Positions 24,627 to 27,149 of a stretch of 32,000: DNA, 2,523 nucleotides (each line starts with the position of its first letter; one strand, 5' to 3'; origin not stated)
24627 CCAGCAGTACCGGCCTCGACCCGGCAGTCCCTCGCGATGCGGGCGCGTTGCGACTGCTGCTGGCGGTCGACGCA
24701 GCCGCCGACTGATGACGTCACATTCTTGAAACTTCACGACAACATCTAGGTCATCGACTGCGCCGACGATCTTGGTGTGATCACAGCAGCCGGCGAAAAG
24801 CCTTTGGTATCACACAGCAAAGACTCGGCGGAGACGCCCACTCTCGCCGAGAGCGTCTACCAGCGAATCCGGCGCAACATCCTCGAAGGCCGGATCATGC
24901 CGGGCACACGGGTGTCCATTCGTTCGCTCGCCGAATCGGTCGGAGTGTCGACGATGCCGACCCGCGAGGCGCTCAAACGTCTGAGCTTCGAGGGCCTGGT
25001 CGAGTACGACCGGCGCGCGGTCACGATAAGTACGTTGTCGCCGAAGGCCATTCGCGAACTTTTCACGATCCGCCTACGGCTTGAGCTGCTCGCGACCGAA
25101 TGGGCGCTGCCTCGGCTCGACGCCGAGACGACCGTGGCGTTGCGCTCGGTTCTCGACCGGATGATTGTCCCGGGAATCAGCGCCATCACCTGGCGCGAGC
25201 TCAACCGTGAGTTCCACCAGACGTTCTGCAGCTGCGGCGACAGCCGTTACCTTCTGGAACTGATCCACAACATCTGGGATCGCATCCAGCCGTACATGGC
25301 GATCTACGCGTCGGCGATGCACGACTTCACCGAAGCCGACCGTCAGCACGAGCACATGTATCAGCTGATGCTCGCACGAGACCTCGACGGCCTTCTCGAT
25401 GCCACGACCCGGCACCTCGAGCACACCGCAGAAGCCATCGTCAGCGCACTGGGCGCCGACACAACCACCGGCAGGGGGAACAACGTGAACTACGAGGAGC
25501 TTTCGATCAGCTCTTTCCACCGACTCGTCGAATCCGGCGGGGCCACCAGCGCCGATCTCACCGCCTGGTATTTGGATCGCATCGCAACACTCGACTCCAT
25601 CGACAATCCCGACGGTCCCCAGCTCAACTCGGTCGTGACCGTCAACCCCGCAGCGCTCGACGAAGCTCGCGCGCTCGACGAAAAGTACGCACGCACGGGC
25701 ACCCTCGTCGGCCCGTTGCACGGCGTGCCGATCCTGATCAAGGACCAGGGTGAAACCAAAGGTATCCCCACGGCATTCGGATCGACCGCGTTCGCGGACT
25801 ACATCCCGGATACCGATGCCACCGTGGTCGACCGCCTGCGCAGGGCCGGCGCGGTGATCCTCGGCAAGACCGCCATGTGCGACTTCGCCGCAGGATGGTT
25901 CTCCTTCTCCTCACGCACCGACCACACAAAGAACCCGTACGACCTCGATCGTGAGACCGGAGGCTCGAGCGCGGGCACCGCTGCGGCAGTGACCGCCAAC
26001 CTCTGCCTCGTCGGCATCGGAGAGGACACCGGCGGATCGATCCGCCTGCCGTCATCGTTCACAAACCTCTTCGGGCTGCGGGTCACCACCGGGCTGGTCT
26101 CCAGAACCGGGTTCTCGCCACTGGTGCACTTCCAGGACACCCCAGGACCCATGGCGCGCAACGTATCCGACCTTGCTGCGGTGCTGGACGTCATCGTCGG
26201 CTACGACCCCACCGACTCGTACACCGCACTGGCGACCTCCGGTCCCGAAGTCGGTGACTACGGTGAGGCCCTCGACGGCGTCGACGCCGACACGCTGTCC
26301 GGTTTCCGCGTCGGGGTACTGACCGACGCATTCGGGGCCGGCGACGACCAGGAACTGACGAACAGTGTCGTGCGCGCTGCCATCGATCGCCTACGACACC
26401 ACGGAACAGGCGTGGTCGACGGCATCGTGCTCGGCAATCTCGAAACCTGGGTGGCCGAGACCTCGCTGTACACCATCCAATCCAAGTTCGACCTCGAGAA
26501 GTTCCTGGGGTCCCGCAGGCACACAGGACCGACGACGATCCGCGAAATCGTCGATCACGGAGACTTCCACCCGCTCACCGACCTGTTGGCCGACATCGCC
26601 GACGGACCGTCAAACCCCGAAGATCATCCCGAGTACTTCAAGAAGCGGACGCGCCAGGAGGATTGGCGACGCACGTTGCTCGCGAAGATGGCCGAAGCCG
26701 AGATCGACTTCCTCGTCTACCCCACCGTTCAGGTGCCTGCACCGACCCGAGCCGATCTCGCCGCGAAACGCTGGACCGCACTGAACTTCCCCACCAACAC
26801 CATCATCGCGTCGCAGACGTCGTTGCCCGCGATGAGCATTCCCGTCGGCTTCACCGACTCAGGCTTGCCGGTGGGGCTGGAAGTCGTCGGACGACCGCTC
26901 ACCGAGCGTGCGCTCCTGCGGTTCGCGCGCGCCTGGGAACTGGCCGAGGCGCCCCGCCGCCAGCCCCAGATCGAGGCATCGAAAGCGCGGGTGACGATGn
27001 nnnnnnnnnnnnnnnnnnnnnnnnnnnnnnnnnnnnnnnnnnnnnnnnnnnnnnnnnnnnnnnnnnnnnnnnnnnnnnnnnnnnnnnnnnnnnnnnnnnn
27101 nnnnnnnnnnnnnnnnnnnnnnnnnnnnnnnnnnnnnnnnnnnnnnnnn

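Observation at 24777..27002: GntR/FCD regulator and amidase read as one 741-codon ORF, hinged on a G5 run that is also the amidase ribosome-binding site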

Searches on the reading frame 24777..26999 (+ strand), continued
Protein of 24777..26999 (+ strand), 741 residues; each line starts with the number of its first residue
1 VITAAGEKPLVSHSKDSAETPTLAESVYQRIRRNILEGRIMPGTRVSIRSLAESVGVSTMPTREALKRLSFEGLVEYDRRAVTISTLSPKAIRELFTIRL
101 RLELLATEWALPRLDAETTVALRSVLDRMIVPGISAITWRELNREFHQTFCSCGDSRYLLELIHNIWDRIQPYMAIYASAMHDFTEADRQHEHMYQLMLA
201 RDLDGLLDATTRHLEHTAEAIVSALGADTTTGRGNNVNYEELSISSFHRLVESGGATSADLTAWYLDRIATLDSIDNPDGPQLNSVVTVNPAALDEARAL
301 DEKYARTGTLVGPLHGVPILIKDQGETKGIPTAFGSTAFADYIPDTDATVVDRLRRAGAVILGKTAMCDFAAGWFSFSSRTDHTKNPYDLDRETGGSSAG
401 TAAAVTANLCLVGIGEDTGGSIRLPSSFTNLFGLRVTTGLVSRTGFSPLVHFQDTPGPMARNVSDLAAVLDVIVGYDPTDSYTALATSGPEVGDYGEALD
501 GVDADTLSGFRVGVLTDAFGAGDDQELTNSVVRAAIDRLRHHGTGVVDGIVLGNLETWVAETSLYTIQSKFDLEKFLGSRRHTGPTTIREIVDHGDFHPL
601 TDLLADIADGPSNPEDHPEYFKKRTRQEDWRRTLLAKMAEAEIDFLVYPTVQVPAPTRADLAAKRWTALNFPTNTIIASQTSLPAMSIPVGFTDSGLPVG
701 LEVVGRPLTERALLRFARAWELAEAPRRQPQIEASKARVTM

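Call 12: find_encoding_contigs(protein=P0044, flank=6000, max_places=2)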
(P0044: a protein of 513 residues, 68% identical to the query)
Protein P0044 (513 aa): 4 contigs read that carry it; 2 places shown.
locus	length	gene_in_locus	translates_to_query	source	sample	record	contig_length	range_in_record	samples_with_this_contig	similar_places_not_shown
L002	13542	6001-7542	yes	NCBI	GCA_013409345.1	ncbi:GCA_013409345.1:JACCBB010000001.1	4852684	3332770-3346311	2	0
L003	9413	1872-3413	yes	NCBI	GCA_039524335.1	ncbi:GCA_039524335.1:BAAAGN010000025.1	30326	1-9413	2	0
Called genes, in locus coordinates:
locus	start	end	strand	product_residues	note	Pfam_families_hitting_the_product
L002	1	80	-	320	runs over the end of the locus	PF20434:BD-FAE, PF07859:Abhydrolase_3, PF00326:Peptidase_S9 (weak)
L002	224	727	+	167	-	PF17765:MLTR_LBD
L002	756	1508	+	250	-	PF00561:Abhydrolase_1 (faint), PF00975:Thioesterase (faint), PF12695:Abhydrolase_5 (weak), PF12697:Abhydrolase_6, PF12146:Hydrolase_4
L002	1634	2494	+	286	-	PF13560:HTH_31, PF01381:HTH_3, PF17765:MLTR_LBD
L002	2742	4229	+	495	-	PF00044:Gp_dh_N, PF02800:Gp_dh_C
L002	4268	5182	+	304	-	PF02678:Pirin, PF05726:Pirin_C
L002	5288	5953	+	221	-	PF00392:GntR, PF13412:HTH_24 (faint), PF07729:FCD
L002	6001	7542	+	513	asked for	PF01425:Amidase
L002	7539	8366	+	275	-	PF03746:LamB_YcsF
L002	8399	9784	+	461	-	PF02133:Transp_cyt_pur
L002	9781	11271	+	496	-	PF01425:Amidase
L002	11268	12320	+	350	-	PF00795:CN_hydrolase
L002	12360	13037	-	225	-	PF01774:UreD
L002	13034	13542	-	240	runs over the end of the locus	PF02492:cobW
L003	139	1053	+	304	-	PF02678:Pirin, PF05726:Pirin_C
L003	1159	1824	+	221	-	PF00392:GntR, PF13412:HTH_24 (faint), PF07729:FCD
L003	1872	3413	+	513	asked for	PF01425:Amidase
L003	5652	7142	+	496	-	PF01425:Amidase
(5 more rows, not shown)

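Call 13: find_related_loci(query=A2, collection=genome_contigs, flank=8000)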
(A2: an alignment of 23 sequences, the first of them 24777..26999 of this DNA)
Query A2 (741 aa) in genome_contigs; peptide patterns used: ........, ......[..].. (x = any residue, [..] = any of these).
143 stretches matched a pattern; 94 encode a relative of the query (tblastn E <= 1e-3); the best 80 are kept; 79 distinct loci.
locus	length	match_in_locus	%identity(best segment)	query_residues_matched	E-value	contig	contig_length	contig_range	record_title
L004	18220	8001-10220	82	1-740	0e+0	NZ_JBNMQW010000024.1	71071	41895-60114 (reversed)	Mycolicibacterium vaccae strain TCC_028 contig00024, whole genome shotgun sequence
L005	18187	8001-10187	80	1-728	0e+0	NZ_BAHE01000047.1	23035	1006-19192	Gordonia namibiensis NBRC 108229, whole genome shotgun sequence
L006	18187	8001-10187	80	1-728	0e+0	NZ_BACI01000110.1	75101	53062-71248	Gordonia alkanivorans NBRC 16433, whole genome shotgun sequence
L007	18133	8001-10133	72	22-732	0e+0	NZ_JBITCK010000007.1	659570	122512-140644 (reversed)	Nocardia sp. NPDC051750 NPDC051750_406_C12.ctg-0007, whole genome shotgun sequence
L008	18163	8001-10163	70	11-732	0e+0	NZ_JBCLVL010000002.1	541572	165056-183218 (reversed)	Gordonia sp. CPCC 206044 Scaffold2_1, whole genome shotgun sequence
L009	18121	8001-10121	71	16-723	0e+0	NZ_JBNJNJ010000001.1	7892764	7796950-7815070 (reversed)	Nocardia sp. CA-290969 MDNA_WGS_341_1, whole genome shotgun sequence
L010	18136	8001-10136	71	16-728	0e+0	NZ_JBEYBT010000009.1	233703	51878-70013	Nocardia sp. NPDC019395 NPDC019395_91_H9.ctg-0009, whole genome shotgun sequence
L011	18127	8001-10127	70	20-728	0e+0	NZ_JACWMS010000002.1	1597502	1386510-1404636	Gordonia hankookensis strain ON-33 Scaffold2_1, whole genome shotgun sequence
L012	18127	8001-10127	69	20-728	0e+0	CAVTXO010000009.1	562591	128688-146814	MAG: uncultured Actinomycetota bacterium isolate MFD06742.bin.2.106 genome assembly, contig: contig_6232, whole genome s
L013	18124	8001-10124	69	21-728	0e+0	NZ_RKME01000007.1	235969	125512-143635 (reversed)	Gordonia sp. OPL2 NODE_7_length_235969_cov_65.8114, whole genome shotgun sequence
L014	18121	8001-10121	70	22-728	0e+0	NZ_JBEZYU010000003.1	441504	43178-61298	Nocardia sp. NPDC024068 NPDC024068_294_C11.ctg-0003, whole genome shotgun sequence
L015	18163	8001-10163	70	14-735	0e+0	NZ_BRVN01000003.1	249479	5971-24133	Dietzia sp. NCCP-2495 Sequence03, whole genome shotgun sequence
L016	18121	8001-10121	73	22-729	0e+0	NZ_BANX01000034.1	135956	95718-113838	Gordonia soli NBRC 108243, whole genome shotgun sequence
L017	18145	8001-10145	70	22-737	0e+0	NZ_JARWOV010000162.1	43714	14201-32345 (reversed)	Nocardia carnea strain 760185008 760185008.N.carnea_ctg_0162, whole genome shotgun sequence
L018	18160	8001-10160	61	21-734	0e+0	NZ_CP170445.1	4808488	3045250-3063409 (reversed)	Kineococcus sp. DHX-1 chromosome, complete genome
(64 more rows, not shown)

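Call 23: list_cluster_members(proteins=[P0001, P0002])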
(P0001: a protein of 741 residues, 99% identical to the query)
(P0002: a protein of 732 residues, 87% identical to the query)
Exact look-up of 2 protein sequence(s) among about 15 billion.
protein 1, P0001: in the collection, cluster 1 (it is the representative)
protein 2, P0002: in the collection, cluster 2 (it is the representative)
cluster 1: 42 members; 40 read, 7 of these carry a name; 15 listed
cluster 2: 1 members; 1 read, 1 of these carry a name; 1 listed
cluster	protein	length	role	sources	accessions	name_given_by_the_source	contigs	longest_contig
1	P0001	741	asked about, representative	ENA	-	-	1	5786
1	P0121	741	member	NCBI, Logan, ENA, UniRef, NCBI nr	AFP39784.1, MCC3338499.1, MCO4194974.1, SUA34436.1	amidase family protein [Mycolicibacterium smegmatis] | Glutamyl-tRNA(Gln) amidotransferase subunit A n=1 Tax=Mycolicibacterium smegmatis (strain ...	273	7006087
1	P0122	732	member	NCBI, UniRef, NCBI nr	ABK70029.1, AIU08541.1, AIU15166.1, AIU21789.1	amidase family protein [Mycolicibacterium smegmatis] | Glutamyl-tRNA(Gln) amidotransferase subunit A n=1 Tax=Mycolicibacterium smegmatis (strain ...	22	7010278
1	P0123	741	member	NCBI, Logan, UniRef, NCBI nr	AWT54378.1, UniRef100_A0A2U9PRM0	glutamyl-tRNA(Gln) amidotransferase subunit A [Mycolicibacterium smegmatis MKD8] | Glutamyl-tRNA(Gln) amidotransferase subunit A n=1 Tax=Mycolicibacterium smegmatis (strain ...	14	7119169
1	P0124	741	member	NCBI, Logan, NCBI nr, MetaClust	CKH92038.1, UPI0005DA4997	glutamyl-tRNA(Gln) amidotransferase subunit A [Mycolicibacterium smegmatis] | status=active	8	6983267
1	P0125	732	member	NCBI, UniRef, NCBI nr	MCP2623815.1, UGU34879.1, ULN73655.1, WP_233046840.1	amidase family protein [Mycolicibacterium smegmatis] | amidase family protein n=1 Tax=Mycolicibacterium smegmatis TaxID=1772 RepID=UPI001E5FC123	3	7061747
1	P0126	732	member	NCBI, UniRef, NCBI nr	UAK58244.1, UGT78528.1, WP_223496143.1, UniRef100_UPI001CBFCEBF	FCD domain-containing protein [Mycolicibacterium smegmatis] | amidase family protein n=1 Tax=Mycolicibacterium smegmatis TaxID=1772 RepID=UPI001CBFCEBF | amidase family protein [Mycolicibacterium smegmatis]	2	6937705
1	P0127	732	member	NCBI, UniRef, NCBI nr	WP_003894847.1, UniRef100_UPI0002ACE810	amidase family protein [Mycolicibacterium smegmatis] | amidase family protein n=1 Tax=Mycolicibacterium smegmatis TaxID=1772 RepID=UPI0002ACE810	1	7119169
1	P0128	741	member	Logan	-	-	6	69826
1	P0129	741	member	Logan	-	-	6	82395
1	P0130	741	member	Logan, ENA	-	-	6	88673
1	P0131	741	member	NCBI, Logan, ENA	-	-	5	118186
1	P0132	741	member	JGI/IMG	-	-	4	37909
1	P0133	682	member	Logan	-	-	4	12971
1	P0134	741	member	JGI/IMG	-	-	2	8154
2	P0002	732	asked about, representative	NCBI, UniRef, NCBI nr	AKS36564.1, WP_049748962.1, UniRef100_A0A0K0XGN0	amidase family protein [Mycolicibacterium goodii] | GntR family transcriptional regulator n=1 Tax=Mycolicibacterium goodii TaxID=134601 ... | GntR family transcriptional regulator [Mycolicibacterium goodii]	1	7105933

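Call 34: predict_structure(alignment_id=A2)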
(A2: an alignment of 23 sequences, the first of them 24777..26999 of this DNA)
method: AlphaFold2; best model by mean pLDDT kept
length: 741 residues; sequences in the alignment: 23
mean_pLDDT: 69.0   pTM: 0.59
mean pLDDT of the five models: 69.0, 67.2, 61.5, 60.7, 59.1
residues with pLDDT >= 90: 133; 70-90: 304; 50-70: 123; < 50: 181
segments of 3 or more residues with pLDDT < 50: 1-20, 227-235, 275-285, 324-326, 332-337, 367-403, 415-460, 479-483, 598-601, 653-672, 726-741
pLDDT, mean of each block of 10 residues (from residue 1): 26 32 78 80 71 69 81 70 78 88 92 92 93 82 91 86 85 75 80 95 93 87 59 47 80 88 80 50 54 90 91 87 54 49 57 86 58 33 35 41 53 47 34 31 25 29 74 63 56 80 93 89 78 92 94 82 72 66 72 60 66 86 86 93 89 47 47 57 72 59 80 88 56 29 24
secondary structure, 60 per line:
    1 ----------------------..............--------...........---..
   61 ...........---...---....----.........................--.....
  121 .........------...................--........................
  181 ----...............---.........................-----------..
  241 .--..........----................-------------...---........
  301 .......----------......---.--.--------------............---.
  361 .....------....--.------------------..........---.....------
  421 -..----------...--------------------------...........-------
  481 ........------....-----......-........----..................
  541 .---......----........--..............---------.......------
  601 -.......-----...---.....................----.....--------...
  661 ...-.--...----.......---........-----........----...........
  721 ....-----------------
elements in order (helices of 4 or more, strands of 3 or more residues): H23-36 E45-47 H48-55 H59-71 E75-77 E81-84 H89-113 H116-129 H136-154 H157-180 H185-199 H203-227 H244-253 H258-273 E287-289 H293-307 E318-323 H345-356 E360-365 H372-375 H397-406 E410-414 E434-436 H463-473 H481-488 H495-498 H504-509 E511-515 H523-541 E545-550 H555-562 H565-578 H588-594 H602-608 H620-640 E645-649 H658-663 H675-681 E685-692 E698-705 H710-724

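Call 44: search_protein_representatives(protein=window:24777-26999:+)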
Query: 741 residues. Proteins with E-value up to 0.001 (for the whole library): 91321; up to 1e-10: 39828; up to 1e-30: 6916. The best 150 are listed.
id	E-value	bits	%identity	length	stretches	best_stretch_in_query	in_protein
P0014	0.0e+00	1306.5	80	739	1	1-731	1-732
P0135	4.9e-156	537.3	52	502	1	239-734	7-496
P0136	3.8e-133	461.7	50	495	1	240-732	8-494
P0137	4.0e-133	461.6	51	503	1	238-732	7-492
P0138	1.6e-129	449.7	56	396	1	343-734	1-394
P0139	2.1e-114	399.7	47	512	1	239-731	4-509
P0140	1.4e-111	390.4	41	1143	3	220-518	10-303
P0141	2.6e-110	386.2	44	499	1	256-734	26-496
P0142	8.7e-108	377.9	46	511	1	239-732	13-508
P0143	4.6e-106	372.2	47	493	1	253-724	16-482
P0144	1.1e-105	370.9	45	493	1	239-730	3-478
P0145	1.6e-105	370.3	45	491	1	259-730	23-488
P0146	1.5e-99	350.7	42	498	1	237-730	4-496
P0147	8.8e-99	348.1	49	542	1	239-639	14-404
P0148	8.7e-96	338.2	56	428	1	239-555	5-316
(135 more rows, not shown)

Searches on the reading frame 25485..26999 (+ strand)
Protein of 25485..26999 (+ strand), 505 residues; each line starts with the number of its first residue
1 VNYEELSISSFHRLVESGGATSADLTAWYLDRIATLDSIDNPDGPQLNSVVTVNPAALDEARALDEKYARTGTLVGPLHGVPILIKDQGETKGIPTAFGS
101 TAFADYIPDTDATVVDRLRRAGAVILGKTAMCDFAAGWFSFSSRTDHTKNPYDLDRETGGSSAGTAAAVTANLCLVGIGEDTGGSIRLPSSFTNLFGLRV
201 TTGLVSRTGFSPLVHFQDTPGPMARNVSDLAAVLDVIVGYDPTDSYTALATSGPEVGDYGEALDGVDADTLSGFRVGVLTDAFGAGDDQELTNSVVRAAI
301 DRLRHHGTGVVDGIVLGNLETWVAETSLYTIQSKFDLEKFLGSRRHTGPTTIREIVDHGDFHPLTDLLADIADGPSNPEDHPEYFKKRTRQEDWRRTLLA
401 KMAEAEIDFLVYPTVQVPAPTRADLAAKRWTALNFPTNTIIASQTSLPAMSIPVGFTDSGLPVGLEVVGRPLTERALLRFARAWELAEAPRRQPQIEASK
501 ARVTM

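Call 35: search_solved_structures(query=window:25485-26999:+, max_evalue=1e-20)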
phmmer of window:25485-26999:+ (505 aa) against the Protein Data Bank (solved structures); distinct sequences matched with E-value up to 1e-20: 41.
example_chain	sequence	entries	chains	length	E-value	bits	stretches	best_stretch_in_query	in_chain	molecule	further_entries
5ac3_A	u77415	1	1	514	9.9e-65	222.4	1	3-497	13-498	PEPTIDE AMIDASE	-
1m21_A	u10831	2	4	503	1.2e-62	215.5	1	3-497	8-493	Peptide Amidase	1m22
4wj3_A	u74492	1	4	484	3e-55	191.1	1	21-485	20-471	Glutamyl-tRNA(Gln) amidotransferase subunit A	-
5ewq_A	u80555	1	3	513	3.9e-50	174.3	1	7-356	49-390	Amidase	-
3kfu_E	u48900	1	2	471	2.3e-46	161.8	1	32-283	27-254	Glutamyl-tRNA(Gln) amidotransferase subunit A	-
2df4_A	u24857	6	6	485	1.8e-43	152.3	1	37-485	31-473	Glutamyl-tRNA(Gln) amidotransferase subunit A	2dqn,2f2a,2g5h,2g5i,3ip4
6te4_A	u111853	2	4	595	6.9e-43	150.3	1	4-243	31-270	Tse8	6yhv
3h0l_A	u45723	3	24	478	2.7e-42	148.4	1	77-249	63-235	Glutamyl-tRNA(Gln) amidotransferase subunit A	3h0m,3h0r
3a1k_A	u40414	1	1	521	5.8e-42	147.3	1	73-310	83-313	Amidase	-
3a1i_A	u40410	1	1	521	1.6e-41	145.9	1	73-310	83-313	Amidase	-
2gi3_A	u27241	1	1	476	7e-41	143.7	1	76-248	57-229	Glutamyl-tRNA(Gln) amidotransferase subunit A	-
3al0_A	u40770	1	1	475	7.2e-41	143.7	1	76-248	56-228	Glutamyl-tRNA(Gln) amidotransferase subunit A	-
9fvf_A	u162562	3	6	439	4.6e-38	134.4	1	34-236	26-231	Amidase UMG-SP3 | UMG-SP3 amidase | UMG-SP3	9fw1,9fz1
6dhv_A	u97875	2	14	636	3.2e-37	131.7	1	59-320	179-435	Fatty acid amide hydrolase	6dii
8eww_A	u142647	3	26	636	8.6e-37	130.2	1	59-320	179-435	Fatty acid amide hydrolase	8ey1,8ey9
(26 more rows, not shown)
